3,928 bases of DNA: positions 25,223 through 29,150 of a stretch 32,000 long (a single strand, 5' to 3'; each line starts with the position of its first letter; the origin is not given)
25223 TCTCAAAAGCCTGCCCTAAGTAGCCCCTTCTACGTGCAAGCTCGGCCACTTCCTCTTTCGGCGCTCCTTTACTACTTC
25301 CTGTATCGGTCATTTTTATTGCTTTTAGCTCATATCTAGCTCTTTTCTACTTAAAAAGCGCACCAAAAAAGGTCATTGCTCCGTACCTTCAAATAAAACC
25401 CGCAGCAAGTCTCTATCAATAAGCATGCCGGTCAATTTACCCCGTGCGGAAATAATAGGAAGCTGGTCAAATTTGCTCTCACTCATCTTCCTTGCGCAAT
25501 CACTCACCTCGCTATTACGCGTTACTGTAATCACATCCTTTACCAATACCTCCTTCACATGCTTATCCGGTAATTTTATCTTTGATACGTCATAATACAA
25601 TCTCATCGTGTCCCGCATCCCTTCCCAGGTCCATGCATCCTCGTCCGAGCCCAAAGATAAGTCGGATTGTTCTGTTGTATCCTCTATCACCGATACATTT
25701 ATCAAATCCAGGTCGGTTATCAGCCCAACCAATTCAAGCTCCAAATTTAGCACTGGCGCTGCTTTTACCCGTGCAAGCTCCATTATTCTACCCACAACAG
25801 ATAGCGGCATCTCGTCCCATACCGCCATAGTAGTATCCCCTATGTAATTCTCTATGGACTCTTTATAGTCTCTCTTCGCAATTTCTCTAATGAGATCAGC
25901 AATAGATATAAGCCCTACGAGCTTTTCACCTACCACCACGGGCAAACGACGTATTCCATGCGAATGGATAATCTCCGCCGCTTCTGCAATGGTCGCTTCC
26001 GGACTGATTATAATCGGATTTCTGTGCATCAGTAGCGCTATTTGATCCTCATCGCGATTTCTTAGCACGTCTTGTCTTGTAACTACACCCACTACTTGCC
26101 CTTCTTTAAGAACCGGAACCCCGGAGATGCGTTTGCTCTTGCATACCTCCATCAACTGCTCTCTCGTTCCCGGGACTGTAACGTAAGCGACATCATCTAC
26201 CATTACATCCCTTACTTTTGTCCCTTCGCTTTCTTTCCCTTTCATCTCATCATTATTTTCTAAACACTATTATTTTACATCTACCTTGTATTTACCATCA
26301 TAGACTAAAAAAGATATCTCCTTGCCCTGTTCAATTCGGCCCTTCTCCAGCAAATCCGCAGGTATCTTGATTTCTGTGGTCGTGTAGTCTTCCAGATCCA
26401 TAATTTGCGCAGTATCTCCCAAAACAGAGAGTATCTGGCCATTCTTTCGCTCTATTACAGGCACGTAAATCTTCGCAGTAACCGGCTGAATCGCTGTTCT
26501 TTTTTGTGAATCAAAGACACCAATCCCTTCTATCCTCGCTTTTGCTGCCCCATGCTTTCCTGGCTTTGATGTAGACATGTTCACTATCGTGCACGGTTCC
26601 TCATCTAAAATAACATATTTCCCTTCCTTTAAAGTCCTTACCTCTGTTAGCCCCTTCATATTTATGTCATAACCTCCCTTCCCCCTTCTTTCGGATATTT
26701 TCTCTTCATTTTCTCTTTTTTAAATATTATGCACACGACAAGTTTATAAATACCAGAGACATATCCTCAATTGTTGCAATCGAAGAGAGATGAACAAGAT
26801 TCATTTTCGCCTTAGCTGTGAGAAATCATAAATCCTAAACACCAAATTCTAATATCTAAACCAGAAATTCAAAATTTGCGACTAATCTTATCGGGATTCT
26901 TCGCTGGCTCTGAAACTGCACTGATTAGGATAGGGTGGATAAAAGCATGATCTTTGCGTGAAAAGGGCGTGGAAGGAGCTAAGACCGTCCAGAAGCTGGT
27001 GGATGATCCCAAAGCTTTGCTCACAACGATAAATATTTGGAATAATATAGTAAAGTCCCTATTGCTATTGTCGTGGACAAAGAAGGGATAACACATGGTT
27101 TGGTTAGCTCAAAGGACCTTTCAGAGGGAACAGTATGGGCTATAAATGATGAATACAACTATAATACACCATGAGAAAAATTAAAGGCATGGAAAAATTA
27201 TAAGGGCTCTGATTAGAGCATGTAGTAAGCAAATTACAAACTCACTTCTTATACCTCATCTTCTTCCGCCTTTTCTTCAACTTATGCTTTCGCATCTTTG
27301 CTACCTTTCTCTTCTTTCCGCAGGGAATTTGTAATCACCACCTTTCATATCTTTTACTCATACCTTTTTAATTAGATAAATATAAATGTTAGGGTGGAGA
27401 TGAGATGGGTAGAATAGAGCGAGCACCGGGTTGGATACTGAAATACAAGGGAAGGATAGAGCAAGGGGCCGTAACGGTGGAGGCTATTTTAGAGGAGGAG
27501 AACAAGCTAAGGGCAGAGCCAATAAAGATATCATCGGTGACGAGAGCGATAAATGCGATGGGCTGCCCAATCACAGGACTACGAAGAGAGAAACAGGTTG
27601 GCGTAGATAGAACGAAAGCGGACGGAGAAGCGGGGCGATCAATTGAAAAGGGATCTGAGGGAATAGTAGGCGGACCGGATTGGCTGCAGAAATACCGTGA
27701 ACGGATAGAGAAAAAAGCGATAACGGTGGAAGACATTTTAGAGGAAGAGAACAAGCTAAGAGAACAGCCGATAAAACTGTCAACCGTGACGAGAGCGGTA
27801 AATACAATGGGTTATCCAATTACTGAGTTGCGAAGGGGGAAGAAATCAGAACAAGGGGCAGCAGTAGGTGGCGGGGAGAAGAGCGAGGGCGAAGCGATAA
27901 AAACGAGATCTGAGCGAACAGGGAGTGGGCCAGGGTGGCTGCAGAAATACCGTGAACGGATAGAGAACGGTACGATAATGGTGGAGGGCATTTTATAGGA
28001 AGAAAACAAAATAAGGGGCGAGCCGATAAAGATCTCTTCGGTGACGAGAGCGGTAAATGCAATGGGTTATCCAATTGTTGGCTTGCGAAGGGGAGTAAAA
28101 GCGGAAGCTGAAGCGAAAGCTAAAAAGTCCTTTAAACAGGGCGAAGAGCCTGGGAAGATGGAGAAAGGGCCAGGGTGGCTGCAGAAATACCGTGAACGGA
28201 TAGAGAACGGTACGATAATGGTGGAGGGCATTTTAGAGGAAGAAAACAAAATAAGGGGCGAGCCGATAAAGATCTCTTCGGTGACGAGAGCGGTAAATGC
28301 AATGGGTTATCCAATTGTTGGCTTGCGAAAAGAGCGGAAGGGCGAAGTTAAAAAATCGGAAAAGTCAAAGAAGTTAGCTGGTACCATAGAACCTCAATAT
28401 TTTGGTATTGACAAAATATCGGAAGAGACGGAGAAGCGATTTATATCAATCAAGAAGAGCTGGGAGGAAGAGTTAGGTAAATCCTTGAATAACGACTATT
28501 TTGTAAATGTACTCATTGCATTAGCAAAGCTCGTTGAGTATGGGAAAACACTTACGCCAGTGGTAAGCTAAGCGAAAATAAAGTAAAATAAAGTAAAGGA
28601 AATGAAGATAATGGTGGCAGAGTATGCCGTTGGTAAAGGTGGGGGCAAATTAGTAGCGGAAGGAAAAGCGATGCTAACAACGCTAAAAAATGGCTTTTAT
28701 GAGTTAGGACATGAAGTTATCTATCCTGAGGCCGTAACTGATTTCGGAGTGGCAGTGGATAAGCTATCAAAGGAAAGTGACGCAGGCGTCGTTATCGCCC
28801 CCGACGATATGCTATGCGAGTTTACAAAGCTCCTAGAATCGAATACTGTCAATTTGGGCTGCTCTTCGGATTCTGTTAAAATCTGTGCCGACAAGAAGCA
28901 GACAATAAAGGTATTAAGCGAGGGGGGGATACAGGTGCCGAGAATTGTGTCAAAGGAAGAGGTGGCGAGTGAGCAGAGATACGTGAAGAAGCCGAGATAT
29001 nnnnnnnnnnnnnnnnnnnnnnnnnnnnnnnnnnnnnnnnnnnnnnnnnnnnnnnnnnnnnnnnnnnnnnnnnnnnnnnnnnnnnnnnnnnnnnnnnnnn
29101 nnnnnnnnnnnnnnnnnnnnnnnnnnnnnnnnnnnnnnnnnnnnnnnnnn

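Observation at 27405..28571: Unassigned four-module tandem-repeat protein with a near-perfect 163-bp internal duplication and an in-frame TAG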

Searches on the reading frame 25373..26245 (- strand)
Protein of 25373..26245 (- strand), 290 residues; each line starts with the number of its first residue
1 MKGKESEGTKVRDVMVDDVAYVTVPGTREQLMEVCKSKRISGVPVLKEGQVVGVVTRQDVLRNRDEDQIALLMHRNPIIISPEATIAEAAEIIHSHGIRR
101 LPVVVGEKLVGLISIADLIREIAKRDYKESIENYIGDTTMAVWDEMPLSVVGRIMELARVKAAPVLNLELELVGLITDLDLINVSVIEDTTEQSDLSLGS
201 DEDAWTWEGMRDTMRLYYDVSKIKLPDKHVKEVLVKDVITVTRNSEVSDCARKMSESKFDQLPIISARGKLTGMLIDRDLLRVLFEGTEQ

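Call 23: search_protein_families(library=ncbifam, proteins=[window:25373-26245:-], max_evalue=0.01)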
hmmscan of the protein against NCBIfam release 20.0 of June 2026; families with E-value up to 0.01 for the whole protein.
window:25373-26245:- (290 aa): 30 families (the best 25 are shown)
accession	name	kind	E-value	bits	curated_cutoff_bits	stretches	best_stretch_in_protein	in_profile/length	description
NF053603.1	HhpR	exception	5.1e-42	144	520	1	10-286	2-280/282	CBS domain-containing high hydrostatic pressure regulator HhpR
TIGR01302.1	IMP_dehydrog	equivalog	1.1e-21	77.3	481.5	3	73-193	86-208/450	IMP dehydrogenase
NF041552.1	TF_PrdR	equivalog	2.2e-18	65.9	795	3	7-121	4-124/577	sigma-54 dependent transcriptional regulator PrdR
TIGR01137.1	cysta_beta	equivalog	7.6e-15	54.5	510.25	2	221-287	332-397/457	cystathionine beta-synthase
NF011447.0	PRK14869.2-3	equivalog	9.2e-15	54.2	522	1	229-285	69-125/540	putative manganese-dependent inorganic diphosphatase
NF038279.1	TF_CBS_SpxR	exception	2.9e-14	52.7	600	3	27-113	208-296/427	CBS-HotDog domain-containing transcription factor SpxR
NF005869.0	PRK07807.1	equivalog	3.2e-12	46.2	549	1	73-192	95-211/479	GuaB1 family IMP dehydrogenase-related protein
NF053863.1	DS11_antiphage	equivalog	7.6e-12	44.9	260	2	74-181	82-188/305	CBS domain-containing anti-phage protein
NF011443.0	PRK14869.1-5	equivalog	2.5e-11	42.7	335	2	68-132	70-135/546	putative manganese-dependent inorganic diphosphatase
NF011449.0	PRK14869.2-5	equivalog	7.8e-11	41.7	411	2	71-119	72-121/451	putative manganese-dependent inorganic diphosphatase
NF011446.0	PRK14869.2-2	equivalog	8.5e-11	41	601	1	68-119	77-129/576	putative manganese-dependent inorganic diphosphatase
NF011442.0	PRK14869.1-4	equivalog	1.4e-10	40.3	400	1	69-127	72-131/543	putative manganese-dependent inorganic diphosphatase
TIGR01186.1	proV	subfamily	1.7e-10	40.6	326.6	1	59-184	234-356/363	betaine/proline/choline family ABC transporter ATP-binding protein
TIGR00400.1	mgtE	equivalog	3.4e-09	36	232.75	1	49-131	177-259/450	magnesium transporter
NF041630.1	CBS_CbpB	equivalog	3.7e-09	36.6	125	0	219-282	72-133/143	cyclic-di-AMP-binding protein CbpB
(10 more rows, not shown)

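Call 24: search_protein_families(library=pfam, proteins=[window:25373-26245:-], max_evalue=0.001)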
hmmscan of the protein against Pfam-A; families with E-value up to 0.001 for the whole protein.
window:25373-26245:- (290 aa): 1 family
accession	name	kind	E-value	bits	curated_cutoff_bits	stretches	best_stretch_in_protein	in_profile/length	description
PF00571.33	CBS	-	1.3e-39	134.7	24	3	72-123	4-56/57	CBS domain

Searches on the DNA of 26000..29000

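Call 94: search_rna_families(source=window, start=26000, end=29000, threshold=evalue, max_evalue=1)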
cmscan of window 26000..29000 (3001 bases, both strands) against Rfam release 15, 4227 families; matches with E-value up to 1: 0.
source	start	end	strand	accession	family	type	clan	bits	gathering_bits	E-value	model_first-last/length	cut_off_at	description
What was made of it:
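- Tried and rejected: Nothing found (call 94).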

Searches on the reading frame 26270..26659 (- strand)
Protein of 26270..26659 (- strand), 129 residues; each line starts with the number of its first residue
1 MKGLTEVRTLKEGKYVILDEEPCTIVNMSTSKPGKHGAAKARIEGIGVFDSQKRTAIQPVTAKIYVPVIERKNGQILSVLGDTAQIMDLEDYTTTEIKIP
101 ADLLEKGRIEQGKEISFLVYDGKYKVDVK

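Call 23: search_protein_families(library=ncbifam, proteins=[window:26270-26659:-], max_evalue=0.01)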
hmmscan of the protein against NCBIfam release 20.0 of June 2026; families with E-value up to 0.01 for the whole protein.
window:26270-26659:- (129 aa): 5 families
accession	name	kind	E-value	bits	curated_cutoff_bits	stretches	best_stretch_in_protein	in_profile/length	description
NF003076.0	PRK03999.1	equivalog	2.7e-51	172.5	138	1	4-127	5-126/129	translation initiation factor IF-5A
TIGR00037.1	eIF_5A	equivalog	8e-46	155.1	75.45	1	5-126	7-126/130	translation initiation factor IF-5A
TIGR00038.1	efp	equivalog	5.9e-08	32.6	185.8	1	7-123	3-118/184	elongation factor P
NF001810.0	PRK00529.1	subfamily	3.1e-07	30.2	161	1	6-122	4-119/187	elongation factor P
NF011175.0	PRK14578.1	equivalog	7.3e-06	25.5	301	1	9-121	6-119/187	elongation factor P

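Call 24: search_protein_families(library=pfam, proteins=[window:26270-26659:-], max_evalue=0.001)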
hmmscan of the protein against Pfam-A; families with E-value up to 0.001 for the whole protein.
window:26270-26659:- (129 aa): 3 families
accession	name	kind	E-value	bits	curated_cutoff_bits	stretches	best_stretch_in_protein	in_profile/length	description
PF21485.3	IF5A-like_N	-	1.2e-17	64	27.1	1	7-61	8-62/63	Translation initiation factor 5A-like, N-terminal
PF01287.26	eIF-5a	-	9.3e-05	23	24.2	1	68-114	1-51/69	Eukaryotic elongation factor 5A hypusine, DNA-binding OB fold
PF08207.18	EFP_N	-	0.00045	20.6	23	0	9-38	4-33/58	Elongation factor P (EF-P) KOW-like domain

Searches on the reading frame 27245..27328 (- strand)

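Call 72: search_protein_families(library=pfam, proteins=[window:27245-27328:-], max_evalue=10)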
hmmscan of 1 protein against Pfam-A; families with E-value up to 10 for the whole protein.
seq(28 aa): 1 family
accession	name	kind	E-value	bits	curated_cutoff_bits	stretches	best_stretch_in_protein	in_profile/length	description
PF08213.16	COX24_C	-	0.25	11.7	23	1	5-27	6-27/33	Mitochondrial mRNA-processing protein COX24, C-terminal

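Call 73: search_protein_families(library=ncbifam, proteins=[window:27245-27328:-], max_evalue=10)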
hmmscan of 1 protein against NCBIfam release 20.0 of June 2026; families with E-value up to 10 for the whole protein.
seq(28 aa): 0 families

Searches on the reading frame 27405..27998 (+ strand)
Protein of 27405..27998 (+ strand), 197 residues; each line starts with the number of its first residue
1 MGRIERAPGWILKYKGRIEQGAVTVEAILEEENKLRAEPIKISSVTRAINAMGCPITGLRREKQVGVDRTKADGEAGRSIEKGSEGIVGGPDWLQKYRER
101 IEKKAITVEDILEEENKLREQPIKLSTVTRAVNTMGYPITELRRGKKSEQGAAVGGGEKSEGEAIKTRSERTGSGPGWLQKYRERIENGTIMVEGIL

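Call 14: find_encoding_contigs(protein=window:27405-27998:+, flank=6000, max_places=4)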
Protein window:27405-27998:+ (197 aa): no gene with exactly this product is on record in the collection.

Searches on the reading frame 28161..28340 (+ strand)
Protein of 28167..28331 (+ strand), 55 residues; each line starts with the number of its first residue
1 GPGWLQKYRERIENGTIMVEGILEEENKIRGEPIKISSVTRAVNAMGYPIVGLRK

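Call 6: search_protein_families(library=pfam, proteins=[window:28167-28331:+], max_evalue=10)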
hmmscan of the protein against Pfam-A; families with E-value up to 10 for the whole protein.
seq(55 aa): 0 families
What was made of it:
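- On Pfam DUF1902 / HicB-like: A single module gives no hit (call 6).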

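Call 35: predict_structure(alignment_id=A2)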
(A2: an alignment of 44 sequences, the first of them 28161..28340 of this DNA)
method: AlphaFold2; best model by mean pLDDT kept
length: 60 residues; sequences in the alignment: 44
mean_pLDDT: 87.7   pTM: 0.73
mean pLDDT of the five models: 87.7, 85.4, 85.1, 84.8, 84.8
residues with pLDDT >= 90: 43; 70-90: 11; 50-70: 5; < 50: 1
segments of 3 or more residues with pLDDT < 50: none
pLDDT, mean of each block of 10 residues (from residue 1): 86 92 96 95 92 67
secondary structure, 60 per line:
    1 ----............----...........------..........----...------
elements in order: H5-16 H21-31 H38-47
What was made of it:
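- On Helix-turn-helix DNA-binding domains (tri-helical class): AlphaFold2 predicts helices 5-16, 21-31 and 38-47 at mean pLDDT 87.7 (call 35).
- On Pfam DUF1902 / HicB-like: The predicted fold is all-helical (call 35).
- Closest known: Pfam DUF1902. Different: The predicted module is all-helical (call 35).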

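Call 40: fold_search(model_id=the predicted structure, library=pdb)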
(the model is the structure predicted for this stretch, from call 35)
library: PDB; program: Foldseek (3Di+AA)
matches with E <= 10: 14; with E <= 0.001: 0
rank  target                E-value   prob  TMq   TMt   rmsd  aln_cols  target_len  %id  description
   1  4jb3                  4.2e+00  0.16  0.42  0.14   2.2        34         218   12  Crystal structure of BT_0970, a had family phosphatase from bacteroides thetaiotaomicron VPI-5482, TARGET EFI-501083, wi (released 2013-03-13)
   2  3lyn_B                5.1e+00  0.03  0.25  0.15   9.5        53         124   17  STRUCTURE OF GREEN ABALONE LYSIN DIMER (released 2000-03-15)
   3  4xrp_A                5.8e+00  0.07  0.39  0.09  14.0        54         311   17  Structure of the Pnkp1/Rnl/Hen1 RNA repair complex (released 2015-04-22)
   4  6seh_D                8.0e+00  0.15  0.55  0.42   2.6        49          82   10  Recognition and processing of branched DNA substrates by Slx1-Slx4 nuclease (released 2019-09-25)
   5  7a6h_P                8.0e+00  0.08  0.44  0.21   5.1        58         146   10  Cryo-EM structure of human apo RNA Polymerase III (released 2021-02-03)
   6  8q16_H                8.5e+00  0.03  0.30  0.25   8.4        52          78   17  CryoEM structure of rice nucleosome containing a H4 variant chimera (released 2025-02-05)
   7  6rr0_C                8.5e+00  0.03  0.24  0.13   6.8        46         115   22  Crystal structure of the Sir4 H-BRCT domain in complex with Ubp10 pT123 peptide (released 2019-09-18)
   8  7w78_A                9.1e+00  0.08  0.46  0.16   4.8        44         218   16  Heme exporter HrtBA in complex with Mg-AMPPNP (released 2022-06-22)
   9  8q16_G                9.1e+00  0.03  0.30  0.24   8.3        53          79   17  CryoEM structure of rice nucleosome containing a H4 variant chimera (released 2025-02-05)
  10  1p3g_B                9.1e+00  0.03  0.30  0.24   8.4        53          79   17  Crystallographic Studies of Nucleosome Core Particles containing Histone 'Sin' Mutants (released 2004-02-24)
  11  6t9q                  9.7e+00  0.08  0.49  0.48   4.4        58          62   14  Crystal structure of the second, C-terminal repeat of the DNA-binding domain of human TImeless (released 2020-07-01)
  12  1fi5_MODEL_1_A        9.7e+00  0.08  0.36  0.28   1.9        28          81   21  NMR STRUCTURE OF THE C TERMINAL DOMAIN OF CARDIAC TROPONIN C BOUND TO THE N TERMINAL DOMAIN OF CARDIAC TROPONI (released 2000-08-23)
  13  8gek_A                9.7e+00  0.03  0.26  0.07   6.2        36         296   22  Dihydrodipicolinate synthase with pyruvate from Candidatus Liberibacter solanacearum (released 2024-03-20)
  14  6xt8_B                9.7e+00  0.02  0.30  0.09   7.3        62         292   14  Crystal structure of haloalkane dehalogenase variant DhaA115 domain-swapped dimer type-2 (released 2021-01-27)

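Call 44: search_protein_families(library=pfam, alignment_id=A2, max_evalue=10)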
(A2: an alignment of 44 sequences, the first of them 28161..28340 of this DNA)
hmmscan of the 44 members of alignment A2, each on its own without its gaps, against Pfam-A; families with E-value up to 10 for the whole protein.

A. member 1, window:28161-28340:+ (60 aa): 0 families

B. families by the number of members that match (of 44 scanned): 15 families
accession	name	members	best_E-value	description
PF19964.5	EAD11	8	0.0033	Effector-associated domain 11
PF00392.27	GntR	5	0.0032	Bacterial regulatory proteins, gntR family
PF10446.14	DUF2457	2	0.04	Protein of unknown function (DUF2457)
PF11880.13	DUF3400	1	0.026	Domain of unknown function (DUF3400)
PF08972.17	DUF1902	1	0.028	Domain of unknown function (DUF1902)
PF11365.13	SOGA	1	0.052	Protein SOGA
PF08339.15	RTX_C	1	0.054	RTX C-terminal domain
PF16607.10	CYLD_phos_site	1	0.083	Phosphorylation region of CYLD, unstructured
PF22143.2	ScpA_C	1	0.11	C5a peptidase, fibronectin type III domain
PF04157.22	EAP30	1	0.11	EAP30/Vps36 family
PF22802.1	RsiG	1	0.12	RsiG-like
PF24193.1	DUF7418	1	0.12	Domain of unknown function (DUF7418)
PF10166.14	DUF2368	1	0.14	Uncharacterised conserved protein (DUF2368)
PF14451.12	Ub-Mut7C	1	0.15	Mut7-C ubiquitin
PF06701.19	MIB_HERC2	1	0.16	Mib_herc2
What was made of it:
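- On Helix-turn-helix DNA-binding domains (tri-helical class): Single modules match no Pfam family above threshold; GntR reaches best E 0.0032 in 5 of 44 modules (call 44).
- On Pfam EAD11 (effector-associated adaptor domain): Best single-module E is 0.0033 (call 44).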

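Call 51: find_related_loci(query=A2, collection=viral_contigs, flank=5000)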
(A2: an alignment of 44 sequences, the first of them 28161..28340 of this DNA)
Query A2 (60 aa) in viral_contigs; peptide patterns used: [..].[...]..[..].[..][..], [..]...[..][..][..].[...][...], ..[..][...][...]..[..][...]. (x = any residue, [..] = any of these).
124 stretches matched a pattern; 10 encode a relative of the query (tblastn E <= 1e-3); 10 distinct loci.
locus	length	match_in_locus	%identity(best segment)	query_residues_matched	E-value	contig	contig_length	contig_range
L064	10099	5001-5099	50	3-32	7e-6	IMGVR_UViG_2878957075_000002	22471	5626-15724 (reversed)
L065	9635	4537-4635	50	3-32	7e-6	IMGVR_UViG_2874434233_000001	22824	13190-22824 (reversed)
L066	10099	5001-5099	50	3-32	2e-5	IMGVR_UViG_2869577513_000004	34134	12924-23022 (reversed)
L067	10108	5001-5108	37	3-40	5e-5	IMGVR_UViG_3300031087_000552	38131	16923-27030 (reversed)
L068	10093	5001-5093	45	3-29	5e-5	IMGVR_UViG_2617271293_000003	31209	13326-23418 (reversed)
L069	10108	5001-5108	37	3-40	5e-5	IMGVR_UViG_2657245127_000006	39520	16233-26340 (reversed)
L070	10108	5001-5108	37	3-40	5e-5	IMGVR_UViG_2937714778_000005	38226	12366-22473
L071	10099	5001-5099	47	3-32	5e-5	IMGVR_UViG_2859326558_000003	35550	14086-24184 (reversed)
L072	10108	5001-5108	37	3-40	8e-5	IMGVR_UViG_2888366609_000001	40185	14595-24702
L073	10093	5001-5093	45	3-29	1e-4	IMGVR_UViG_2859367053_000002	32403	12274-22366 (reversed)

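Call 65: fold_search(model_id=the predicted structure, library=viral)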
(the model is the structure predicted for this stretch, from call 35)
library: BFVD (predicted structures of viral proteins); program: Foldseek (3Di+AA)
matches with E <= 10: 34; with E <= 0.001: 0
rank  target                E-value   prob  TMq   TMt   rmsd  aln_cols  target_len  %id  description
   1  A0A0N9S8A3            8.9e-01  0.66  0.59  0.37   5.6        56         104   21  (no name in the UniProt tables at hand)
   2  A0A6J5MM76            2.1e+00  0.38  0.58  0.45   3.6        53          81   17  GcrA cell cycle regulator [uncultured Caudovirales phage]
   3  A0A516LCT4            2.5e+00  0.28  0.50  0.10   2.2        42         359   21  (no name in the UniProt tables at hand)
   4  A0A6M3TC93            3.0e+00  0.10  0.43  0.26  10.2        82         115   10  (no name in the UniProt tables at hand)
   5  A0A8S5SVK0            3.7e+00  0.12  0.42  0.26   4.7        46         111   15  Uncharacterized protein [Siphoviridae sp. ctHOG1]
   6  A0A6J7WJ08            4.2e+00  0.05  0.31  0.28   9.8        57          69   18  Uncharacterized protein [uncultured Caudovirales phage]
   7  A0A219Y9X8            4.5e+00  0.14  0.39  0.28   2.3        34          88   20  (no name in the UniProt tables at hand)
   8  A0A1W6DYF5            4.8e+00  0.14  0.55  0.53   9.0        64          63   22  Uncharacterized protein [Aeromonas phage phiA8-29]
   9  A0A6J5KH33            4.8e+00  0.03  0.27  0.08   9.8        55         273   22  Uncharacterized protein [uncultured Caudovirales phage]
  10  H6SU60                5.1e+00  0.06  0.32  0.05   8.8        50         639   14  PhoH family [Campylobacter virus IBB35]
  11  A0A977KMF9            5.4e+00  0.09  0.48  0.42   5.2        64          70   12  (no name in the UniProt tables at hand)
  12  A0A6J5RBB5            5.4e+00  0.05  0.34  0.35   5.5        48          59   21  Uncharacterized protein [uncultured Caudovirales phage]
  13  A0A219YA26            6.6e+00  0.21  0.48  0.33   0.9        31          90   19  (no name in the UniProt tables at hand)
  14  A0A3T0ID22            6.6e+00  0.16  0.49  0.30   2.0        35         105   17  Uncharacterized protein [Streptomyces phage Gilson]
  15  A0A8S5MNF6            7.0e+00  0.13  0.51  0.42   2.9        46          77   20  Uncharacterized protein [Myoviridae sp. ctI7W9]
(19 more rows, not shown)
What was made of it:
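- On Helix-turn-helix DNA-binding domains (tri-helical class): Foldseek against PDB and BFVD gives best E 4.2 and 0.89 (calls 40, 65).
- The weak structural neighbours are DNA-binding helical domains: GcrA, the Timeless DNA-binding repeat and the Slx4 CCD (calls 40, 65).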

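Call 75: search_solved_structures(query=A2, max_evalue=10, show_alignments=3)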
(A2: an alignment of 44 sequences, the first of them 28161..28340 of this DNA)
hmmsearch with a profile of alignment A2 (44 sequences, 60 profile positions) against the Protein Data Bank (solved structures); distinct sequences matched with E-value up to 10: 1.
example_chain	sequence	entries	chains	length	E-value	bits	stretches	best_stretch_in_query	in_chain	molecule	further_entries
6mhf_C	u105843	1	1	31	0.75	12.8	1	17-40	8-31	Girdin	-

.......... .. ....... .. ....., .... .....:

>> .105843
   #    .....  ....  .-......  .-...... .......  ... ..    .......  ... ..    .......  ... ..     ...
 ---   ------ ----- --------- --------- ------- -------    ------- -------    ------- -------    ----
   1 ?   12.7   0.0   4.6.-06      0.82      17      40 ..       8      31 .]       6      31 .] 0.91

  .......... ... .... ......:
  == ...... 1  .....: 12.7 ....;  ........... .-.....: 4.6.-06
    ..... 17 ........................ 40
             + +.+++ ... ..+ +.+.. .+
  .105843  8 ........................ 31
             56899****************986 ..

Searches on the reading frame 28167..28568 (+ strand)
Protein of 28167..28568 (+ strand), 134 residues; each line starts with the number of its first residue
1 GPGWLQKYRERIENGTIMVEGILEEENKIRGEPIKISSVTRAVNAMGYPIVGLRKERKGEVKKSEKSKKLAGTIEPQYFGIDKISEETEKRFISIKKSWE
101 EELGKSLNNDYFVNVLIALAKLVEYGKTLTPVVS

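Call 52: search_dna_similar(query=window:28167-28568:+, collection=phages, mode=protein, max_evalue=0.1)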
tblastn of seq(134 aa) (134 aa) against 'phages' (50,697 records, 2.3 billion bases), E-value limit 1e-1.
No match.

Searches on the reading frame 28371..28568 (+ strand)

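Call 6: search_protein_families(library=pfam, proteins=[window:28371-28568:+], max_evalue=10)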
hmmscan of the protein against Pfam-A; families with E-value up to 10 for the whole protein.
seq(66 aa): 1 family
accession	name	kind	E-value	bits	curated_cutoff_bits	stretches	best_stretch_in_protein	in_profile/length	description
PF04269.17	DUF440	-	0.093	13.5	27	1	25-53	44-72/101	Protein of unknown function, DUF440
